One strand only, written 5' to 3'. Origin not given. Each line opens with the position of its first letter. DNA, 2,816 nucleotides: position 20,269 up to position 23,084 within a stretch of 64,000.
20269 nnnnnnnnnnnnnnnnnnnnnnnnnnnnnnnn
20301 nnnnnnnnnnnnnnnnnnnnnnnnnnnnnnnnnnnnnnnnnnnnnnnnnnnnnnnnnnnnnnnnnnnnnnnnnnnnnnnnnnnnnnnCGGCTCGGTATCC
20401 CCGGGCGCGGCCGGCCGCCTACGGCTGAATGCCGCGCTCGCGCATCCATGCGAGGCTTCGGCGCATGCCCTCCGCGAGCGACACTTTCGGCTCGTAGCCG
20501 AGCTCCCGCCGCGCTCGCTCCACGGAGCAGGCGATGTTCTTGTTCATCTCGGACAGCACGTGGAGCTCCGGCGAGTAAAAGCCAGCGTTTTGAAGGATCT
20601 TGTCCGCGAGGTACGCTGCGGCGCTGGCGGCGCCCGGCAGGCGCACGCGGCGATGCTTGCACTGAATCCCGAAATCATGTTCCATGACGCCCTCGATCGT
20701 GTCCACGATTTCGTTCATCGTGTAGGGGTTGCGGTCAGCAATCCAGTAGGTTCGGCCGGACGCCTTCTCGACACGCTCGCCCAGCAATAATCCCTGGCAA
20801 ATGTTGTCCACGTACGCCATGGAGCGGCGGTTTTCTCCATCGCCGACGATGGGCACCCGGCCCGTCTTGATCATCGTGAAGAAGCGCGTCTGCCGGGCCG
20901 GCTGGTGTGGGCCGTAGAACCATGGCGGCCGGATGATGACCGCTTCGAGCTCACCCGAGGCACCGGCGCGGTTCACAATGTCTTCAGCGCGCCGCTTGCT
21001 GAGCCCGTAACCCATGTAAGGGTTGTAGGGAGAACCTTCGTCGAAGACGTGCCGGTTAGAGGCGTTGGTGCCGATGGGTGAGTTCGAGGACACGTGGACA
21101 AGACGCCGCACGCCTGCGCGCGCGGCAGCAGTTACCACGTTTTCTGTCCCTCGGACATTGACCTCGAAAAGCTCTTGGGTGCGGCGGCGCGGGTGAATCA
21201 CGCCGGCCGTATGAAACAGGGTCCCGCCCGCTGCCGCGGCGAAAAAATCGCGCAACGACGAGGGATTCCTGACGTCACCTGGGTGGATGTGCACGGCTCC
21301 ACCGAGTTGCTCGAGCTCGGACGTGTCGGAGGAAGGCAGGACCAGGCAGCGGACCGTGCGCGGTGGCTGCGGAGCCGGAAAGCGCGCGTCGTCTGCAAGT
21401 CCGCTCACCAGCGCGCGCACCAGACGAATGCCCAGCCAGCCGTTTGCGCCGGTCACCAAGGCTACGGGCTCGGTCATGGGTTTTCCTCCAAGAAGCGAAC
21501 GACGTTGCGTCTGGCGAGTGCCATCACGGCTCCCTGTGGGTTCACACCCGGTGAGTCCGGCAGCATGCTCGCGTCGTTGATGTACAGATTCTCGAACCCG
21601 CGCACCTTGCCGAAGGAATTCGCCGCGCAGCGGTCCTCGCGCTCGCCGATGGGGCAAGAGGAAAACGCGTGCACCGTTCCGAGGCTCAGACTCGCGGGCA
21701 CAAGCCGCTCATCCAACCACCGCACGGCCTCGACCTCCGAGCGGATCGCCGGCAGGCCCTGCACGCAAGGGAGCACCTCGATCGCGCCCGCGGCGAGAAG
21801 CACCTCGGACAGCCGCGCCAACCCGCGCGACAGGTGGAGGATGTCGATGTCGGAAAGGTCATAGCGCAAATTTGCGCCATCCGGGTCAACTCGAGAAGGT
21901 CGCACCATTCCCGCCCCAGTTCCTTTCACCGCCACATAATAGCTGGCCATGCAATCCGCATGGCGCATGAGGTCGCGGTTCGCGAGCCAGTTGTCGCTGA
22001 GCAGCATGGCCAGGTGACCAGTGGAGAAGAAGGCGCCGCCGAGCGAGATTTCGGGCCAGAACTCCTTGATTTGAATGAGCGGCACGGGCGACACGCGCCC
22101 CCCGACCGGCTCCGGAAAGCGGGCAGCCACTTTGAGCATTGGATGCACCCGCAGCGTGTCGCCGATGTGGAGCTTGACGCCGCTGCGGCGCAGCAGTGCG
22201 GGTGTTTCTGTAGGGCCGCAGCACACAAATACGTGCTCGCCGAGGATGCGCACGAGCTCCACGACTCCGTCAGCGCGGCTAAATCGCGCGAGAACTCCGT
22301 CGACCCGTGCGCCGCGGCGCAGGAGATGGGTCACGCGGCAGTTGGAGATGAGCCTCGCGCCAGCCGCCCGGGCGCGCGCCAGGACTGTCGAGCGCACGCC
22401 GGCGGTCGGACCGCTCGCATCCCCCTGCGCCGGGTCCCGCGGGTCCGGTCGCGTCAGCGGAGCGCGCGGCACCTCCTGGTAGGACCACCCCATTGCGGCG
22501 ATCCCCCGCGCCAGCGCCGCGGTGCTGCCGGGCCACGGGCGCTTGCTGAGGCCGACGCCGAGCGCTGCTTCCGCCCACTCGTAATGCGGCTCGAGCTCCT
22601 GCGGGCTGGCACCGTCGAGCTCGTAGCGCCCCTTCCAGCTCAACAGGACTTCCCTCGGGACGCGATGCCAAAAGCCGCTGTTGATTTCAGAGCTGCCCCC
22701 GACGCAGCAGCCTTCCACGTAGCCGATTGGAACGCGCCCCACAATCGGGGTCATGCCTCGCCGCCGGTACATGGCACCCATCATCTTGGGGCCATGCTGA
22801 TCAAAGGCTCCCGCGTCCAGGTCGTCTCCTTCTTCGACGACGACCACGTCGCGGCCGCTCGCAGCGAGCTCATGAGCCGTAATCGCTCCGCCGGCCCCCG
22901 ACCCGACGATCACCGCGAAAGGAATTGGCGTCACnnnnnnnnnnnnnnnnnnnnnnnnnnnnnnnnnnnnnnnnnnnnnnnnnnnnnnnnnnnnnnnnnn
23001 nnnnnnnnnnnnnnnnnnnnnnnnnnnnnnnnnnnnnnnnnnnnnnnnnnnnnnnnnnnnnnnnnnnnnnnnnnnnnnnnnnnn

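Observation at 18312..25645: Four-gene operon (polytopic membrane protein, GMC oxidoreductase, SDR epimerase, HAD-like protein) with start/stop overlaps and a divergent second SDR: putative lipid or polyprenyl-sugar modification module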

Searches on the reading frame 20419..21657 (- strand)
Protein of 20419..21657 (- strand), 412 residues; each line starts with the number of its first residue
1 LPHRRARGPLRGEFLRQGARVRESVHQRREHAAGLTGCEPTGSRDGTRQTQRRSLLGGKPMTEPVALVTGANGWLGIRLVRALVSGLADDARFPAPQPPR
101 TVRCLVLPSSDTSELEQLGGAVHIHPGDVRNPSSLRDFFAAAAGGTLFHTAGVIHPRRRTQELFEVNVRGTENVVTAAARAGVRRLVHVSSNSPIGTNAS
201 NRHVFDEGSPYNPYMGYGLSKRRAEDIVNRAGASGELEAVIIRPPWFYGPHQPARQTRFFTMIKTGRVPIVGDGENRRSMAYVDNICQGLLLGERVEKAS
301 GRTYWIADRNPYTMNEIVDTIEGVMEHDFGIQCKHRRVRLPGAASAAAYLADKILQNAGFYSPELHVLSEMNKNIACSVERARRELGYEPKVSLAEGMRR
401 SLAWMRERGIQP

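Call 3: search_protein_families(library=pfam, proteins=[window:20419-21657:-])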
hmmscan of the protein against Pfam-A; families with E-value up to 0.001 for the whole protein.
window:20419-21657:- (412 aa): 8 families
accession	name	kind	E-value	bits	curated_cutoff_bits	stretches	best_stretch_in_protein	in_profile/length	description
PF01370.27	Epimerase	-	6.4e-33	114.6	20.9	1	66-304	1-237/240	NAD dependent epimerase/dehydratase family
PF01073.25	3Beta_HSD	-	2.3e-28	99.5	22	1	67-320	1-263/280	3-beta hydroxysteroid dehydrogenase/isomerase family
PF16363.11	GDP_Man_Dehyd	-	1.2e-22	81.3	27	1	67-400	1-331/332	GDP-mannose 4,6 dehydratase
PF07993.18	NAD_binding_4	-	2.8e-14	53.3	20.1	1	144-253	89-213/258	Male sterility protein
PF04321.23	RmlD_sub_bind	-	8.5e-11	41.9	27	1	67-254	4-158/287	RmlD substrate binding domain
PF13460.12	NAD_binding_10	-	1.7e-09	38.2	27.2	1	102-250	22-149/184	NAD(P)H-binding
PF02719.21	Polysacc_synt_2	-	1.4e-06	28.2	20.2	1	67-192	2-129/293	Polysaccharide biosynthesis protein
PF08659.16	KR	-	0.00014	22.2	22.6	1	66-195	3-140/180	KR domain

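Call 4: search_protein_families(library=ncbifam, proteins=[window:20419-21657:-])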
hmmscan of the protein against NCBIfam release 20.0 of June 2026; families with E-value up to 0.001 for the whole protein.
window:20419-21657:- (412 aa): 19 families
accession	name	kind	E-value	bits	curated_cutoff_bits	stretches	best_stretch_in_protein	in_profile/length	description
NF042423.1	oxyalk_red_Shew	equivalog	4.3e-28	98.3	580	1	66-400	11-330/331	2-alkyl-3-oxoalkanoate reductase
TIGR03466.1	HpnA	hypoth_equivalog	6.2e-28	97.6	367.65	1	66-409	3-325/327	hopanoid-associated sugar epimerase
NF042422.1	oxyalk_red_OleD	equivalog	7.1e-28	97.9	580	1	67-404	4-327/329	2-alkyl-3-oxoalkanoate reductase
NF052578.1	StrlDmthSdmBMthl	equivalog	5.8e-23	82.1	600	1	66-410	3-327/328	sterol demethylase protein SdmB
TIGR04180.1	EDH_00030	hypoth_equivalog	9.5e-23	80.7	475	1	67-341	2-271/297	NAD-dependent 4,6-dehydratase LegB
TIGR01181.1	dTDP_gluc_dehyt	equivalog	1.3e-19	70.5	365.1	1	67-407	3-313/321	dTDP-glucose 4,6-dehydratase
TIGR01746.1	Thioester-redct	subfamily_domain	4.6e-17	62.3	213.35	1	67-322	3-278/371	thioester reductase domain-containing protein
TIGR01179.1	galE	equivalog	1.6e-13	50.2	262.3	1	115-243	40-172/332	UDP-glucose 4-epimerase GalE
NF007582.0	PRK10217.1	equivalog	1.1e-09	37.8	698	1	169-405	113-331/355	dTDP-glucose 4,6-dehydratase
TIGR01214.1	rmlD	equivalog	3.4e-09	36.2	224.05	1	67-252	3-155/285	dTDP-4-dehydrorhamnose reductase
NF058621.1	DiazavRedAvaA7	equivalog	8e-09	35.5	400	1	131-316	52-239/304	3-diazoavenalumate denitrifying reductase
NF043036.1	ErythonDh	equivalog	1e-07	31.5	325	1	67-245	4-177/321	D-erythronate dehydrogenase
NF041293.1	G6PDh_Azf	equivalog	1.7e-07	30.9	400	1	67-201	6-125/252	NAD-dependent glucose-6-phosphate dehydrogenase Azf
NF007956.0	PRK10675.1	subfamily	1.5e-06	27.6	394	1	114-229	43-161/338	UDP-glucose 4-epimerase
NF007490.0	PRK10084.1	subfamily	2.2e-05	23.6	649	1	200-327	150-279/361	dTDP-glucose 4,6-dehydratase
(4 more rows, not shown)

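Call 20: search_solved_structures(query=window:20419-21477:-, max_evalue=0.00001)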
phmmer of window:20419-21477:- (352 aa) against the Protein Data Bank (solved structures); distinct sequences matched with E-value up to 0.00001: 27.
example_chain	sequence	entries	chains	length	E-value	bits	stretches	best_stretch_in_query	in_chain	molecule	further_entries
1r6d_A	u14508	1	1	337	2.6e-21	79.3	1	7-248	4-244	TDP-glucose-4,6-dehydratase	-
1r66_A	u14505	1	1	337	1.1e-20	77.3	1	7-248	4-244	TDP-glucose-4,6-dehydratase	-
3wj7_A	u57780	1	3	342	5.1e-17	65.2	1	5-349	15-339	Putative oxidoreductase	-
8shh_A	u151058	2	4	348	9.4e-14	54.5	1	5-257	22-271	dTDP-glucose 4,6-dehydratase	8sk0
7ys8_A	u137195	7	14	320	1e-12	51.1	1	78-229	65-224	UDP-glucose 4-epimerase | UDP-glucose 4-epimerase along with EC 5.1.3.2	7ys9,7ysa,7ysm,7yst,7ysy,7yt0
6bwl_A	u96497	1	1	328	8e-12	48.1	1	66-263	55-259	Pal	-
6kv9_A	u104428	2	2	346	4.3e-11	45.7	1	7-259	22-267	MoeE5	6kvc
6jkg_A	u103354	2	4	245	3.9e-10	42.6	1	74-238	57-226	Sterol-4-alpha-carboxylate 3-dehydrogenase, decarboxylating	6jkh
4zrm_A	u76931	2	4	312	2.5e-09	39.9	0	69-267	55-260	UDP-glucose 4-epimerase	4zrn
8vr2_A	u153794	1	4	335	2.6e-08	36.6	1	80-253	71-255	NAD-dependent epimerase/dehydratase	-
8rdg_A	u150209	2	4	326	2.8e-08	36.5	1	87-241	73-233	SDR family NAD(P)-dependent oxidoreductase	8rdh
6bi4_A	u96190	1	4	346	3.3e-08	36.2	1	102-261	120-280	dTDP-glucose 4,6-dehydratase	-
4id9_A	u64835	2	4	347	3.3e-08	36.2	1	100-186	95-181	SHORT-CHAIN DEHYDROGENASE/REDUCTASE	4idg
1bxk_A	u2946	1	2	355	6e-08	35.4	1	112-266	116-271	PROTEIN (DTDP-GLUCOSE 4,6-DEHYDRATASE)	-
6pmh_A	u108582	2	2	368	9.2e-08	34.8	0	105-277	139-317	UDP-glucose 4-epimerase related protein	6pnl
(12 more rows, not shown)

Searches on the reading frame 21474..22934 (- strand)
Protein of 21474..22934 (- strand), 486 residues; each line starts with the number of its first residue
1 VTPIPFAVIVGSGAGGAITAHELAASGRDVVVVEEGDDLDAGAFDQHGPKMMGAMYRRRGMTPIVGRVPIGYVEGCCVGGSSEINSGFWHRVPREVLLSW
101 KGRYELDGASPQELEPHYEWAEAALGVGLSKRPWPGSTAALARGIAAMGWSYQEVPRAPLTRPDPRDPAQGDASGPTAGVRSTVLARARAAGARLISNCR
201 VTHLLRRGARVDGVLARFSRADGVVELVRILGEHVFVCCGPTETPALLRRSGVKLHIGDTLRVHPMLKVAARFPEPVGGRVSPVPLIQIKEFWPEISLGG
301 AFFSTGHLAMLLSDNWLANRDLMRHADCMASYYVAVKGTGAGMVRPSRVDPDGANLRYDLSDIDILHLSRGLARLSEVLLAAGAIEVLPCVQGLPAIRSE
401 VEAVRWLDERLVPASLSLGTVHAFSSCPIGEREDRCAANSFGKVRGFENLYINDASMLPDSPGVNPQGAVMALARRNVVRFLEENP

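Call 3: search_protein_families(library=pfam, proteins=[window:21474-22934:-])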
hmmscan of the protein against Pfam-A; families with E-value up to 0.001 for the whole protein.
window:21474-22934:- (486 aa): 7 families
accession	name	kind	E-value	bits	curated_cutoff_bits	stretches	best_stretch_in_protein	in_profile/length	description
PF00732.25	GMC_oxred_N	-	2.8e-26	93.1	23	1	54-265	3-217/218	GMC oxidoreductase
PF05199.19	GMC_oxred_C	-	4.8e-16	60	24.6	1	342-474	5-139/139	GMC oxidoreductase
PF01266.30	DAO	-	6e-09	36.3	27.9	1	8-273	3-231/353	FAD dependent oxidoreductase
PF00890.30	FAD_binding_2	-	4e-06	26.7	20.4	0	8-37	3-32/414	FAD binding domain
PF13450.12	NAD_binding_8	-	7.2e-06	26.6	21.9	1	9-39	1-31/68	NAD(P)-binding Rossmann-like domain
PF07992.20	Pyr_redox_2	-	0.00013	21.9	26.1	0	8-37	4-33/291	Pyridine nucleotide-disulphide oxidoreductase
PF00070.33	Pyr_redox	-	0.0002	22.2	22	0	8-66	3-60/82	Pyridine nucleotide-disulphide oxidoreductase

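Call 4: search_protein_families(library=ncbifam, proteins=[window:21474-22934:-])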
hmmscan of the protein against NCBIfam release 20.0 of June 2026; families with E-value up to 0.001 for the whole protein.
window:21474-22934:- (486 aa): 9 families
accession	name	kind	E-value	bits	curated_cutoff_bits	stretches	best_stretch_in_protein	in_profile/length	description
TIGR04542.1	GMC_mycofac_2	equivalog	1.2e-18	67.4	400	2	8-272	3-254/425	mycofactocin system GMC family oxidoreductase MftG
TIGR03970.1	mycofact_MftG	equivalog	7e-12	45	387.45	1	356-477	373-482/487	mycofactocin dehydrogenase MftG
NF058674.1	CholsOxChoxAB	equivalog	8e-11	41.1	850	2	420-478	471-529/535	cholesterol oxidase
NF038210.1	GMC_mycofac_3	equivalog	9.4e-09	34.6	300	1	8-91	2-83/418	mycofactocin system GMC family oxidoreductase MftG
NF002550.0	PRK02106.1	subfamily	8.3e-08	31.2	605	0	421-478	472-530/563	choline dehydrogenase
TIGR01810.1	betA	equivalog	5.5e-07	28.6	732.1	0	420-473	464-518/532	choline dehydrogenase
NF007450.0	PRK10015.1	subfamily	2.6e-05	23.1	466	0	7-43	8-42/429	FAD-dependent oxidoreductase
NF045765.1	PhenlGlyoxDHPadH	equivalog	0.00018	20.5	475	0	7-67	146-206/416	NADH-dependent phenylglyoxylate dehydrogenase subunit epsilon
NF007542.0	PRK10157.1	subfamily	0.00028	19.7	610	0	7-48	8-47/428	FAD-dependent oxidoreductase FixC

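Call 7: find_encoding_contigs(protein=window:21474-22934:-, flank=10000, max_places=6)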
Protein window:21474-22934:- (486 aa): no gene with exactly this product is on record in the collection.

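Call 19: search_solved_structures(query=window:21474-22934:-, max_evalue=0.001)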
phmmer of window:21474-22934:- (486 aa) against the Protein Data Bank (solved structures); distinct sequences matched with E-value up to 0.001: 41.
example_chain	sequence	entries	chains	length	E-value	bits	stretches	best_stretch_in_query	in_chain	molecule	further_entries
4qi4_A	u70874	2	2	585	9.4e-10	41.2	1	8-253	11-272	Cellobiose dehydrogenase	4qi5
4qi6_A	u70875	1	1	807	2.4e-09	39.9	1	8-253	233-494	Cellobiose dehydrogenase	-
3cnj_A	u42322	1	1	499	4.3e-09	39.1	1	424-484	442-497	Cholesterol oxidase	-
1b8s_A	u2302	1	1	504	4.3e-09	39.1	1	424-484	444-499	PROTEIN (CHOLESTEROL OXIDASE)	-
1b4v_A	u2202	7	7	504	4.3e-09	39.1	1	424-484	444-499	PROTEIN (CHOLESTEROL OXIDASE) | CHOLESTEROL OXIDASE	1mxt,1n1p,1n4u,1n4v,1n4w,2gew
4rek_A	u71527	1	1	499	4.3e-09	39.1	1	424-484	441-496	Cholesterol oxidase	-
4u2l_A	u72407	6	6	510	4.4e-09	39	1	424-484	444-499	Cholesterol oxidase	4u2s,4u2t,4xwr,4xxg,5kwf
1cbo_A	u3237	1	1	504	6.2e-09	38.6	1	431-484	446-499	PROTEIN (CHOLESTEROL OXIDASE)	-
3b6d_A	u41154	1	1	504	6.2e-09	38.5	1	431-484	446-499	Cholesterol oxidase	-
1cc2_A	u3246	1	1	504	6.2e-09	38.5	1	431-484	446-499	PROTEIN (CHOLESTEROL OXIDASE)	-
3b3r_A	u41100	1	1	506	6.2e-09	38.5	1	431-484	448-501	Cholesterol oxidase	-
1kdg_A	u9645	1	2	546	9.3e-09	38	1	391-481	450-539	cellobiose dehydrogenase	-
1naa_A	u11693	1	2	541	1.1e-08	37.7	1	391-481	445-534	Cellobiose dehydrogenase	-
4qi7_A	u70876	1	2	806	1.5e-08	37.3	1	7-253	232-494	Cellobiose dehydrogenase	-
3gyi_A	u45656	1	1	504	2.1e-08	36.8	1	424-484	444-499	Cholesterol oxidase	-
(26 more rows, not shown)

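Call 60: search_solved_structures(query=A3, max_evalue=0.00001)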
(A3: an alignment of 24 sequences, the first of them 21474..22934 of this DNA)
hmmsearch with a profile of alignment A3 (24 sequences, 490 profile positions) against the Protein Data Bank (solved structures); distinct sequences matched with E-value up to 0.00001: 100 (the best 60 are shown).
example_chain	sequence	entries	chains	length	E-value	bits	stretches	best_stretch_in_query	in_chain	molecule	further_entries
4qi7_A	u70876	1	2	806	1.8e-18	69.6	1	10-258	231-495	Cellobiose dehydrogenase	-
1cbo_A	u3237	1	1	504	3.8e-18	68.6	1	427-488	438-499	PROTEIN (CHOLESTEROL OXIDASE)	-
3cnj_A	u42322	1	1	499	3.9e-18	68.5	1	427-488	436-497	Cholesterol oxidase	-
4rek_A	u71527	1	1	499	3.9e-18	68.5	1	427-488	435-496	Cholesterol oxidase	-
1b8s_A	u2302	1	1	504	4.1e-18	68.5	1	427-488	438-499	PROTEIN (CHOLESTEROL OXIDASE)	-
1b4v_A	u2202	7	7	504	4.1e-18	68.5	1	427-488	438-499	PROTEIN (CHOLESTEROL OXIDASE) | CHOLESTEROL OXIDASE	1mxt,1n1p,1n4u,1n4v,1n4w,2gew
3b6d_A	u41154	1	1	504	4.1e-18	68.5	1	427-488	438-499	Cholesterol oxidase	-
1cc2_A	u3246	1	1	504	4.1e-18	68.5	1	427-488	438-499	PROTEIN (CHOLESTEROL OXIDASE)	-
3b3r_A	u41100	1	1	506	4.2e-18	68.4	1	427-488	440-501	Cholesterol oxidase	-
4u2l_A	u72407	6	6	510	4.3e-18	68.4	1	427-488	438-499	Cholesterol oxidase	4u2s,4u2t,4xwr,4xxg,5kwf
1coy_A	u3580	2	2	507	7.8e-18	67.5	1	428-487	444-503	CHOLESTEROL OXIDASE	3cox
9lq0_A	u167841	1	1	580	7.9e-18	67.5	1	6-257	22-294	Oxygen-dependent choline dehydrogenase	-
3gyi_A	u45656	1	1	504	3.3e-17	65.5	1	427-488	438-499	Cholesterol oxidase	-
1ijh_A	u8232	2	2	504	1.3e-16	63.5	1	427-488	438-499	CHOLESTEROL OXIDASE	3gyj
4qi4_A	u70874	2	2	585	7.1e-16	61.1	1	10-258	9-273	Cellobiose dehydrogenase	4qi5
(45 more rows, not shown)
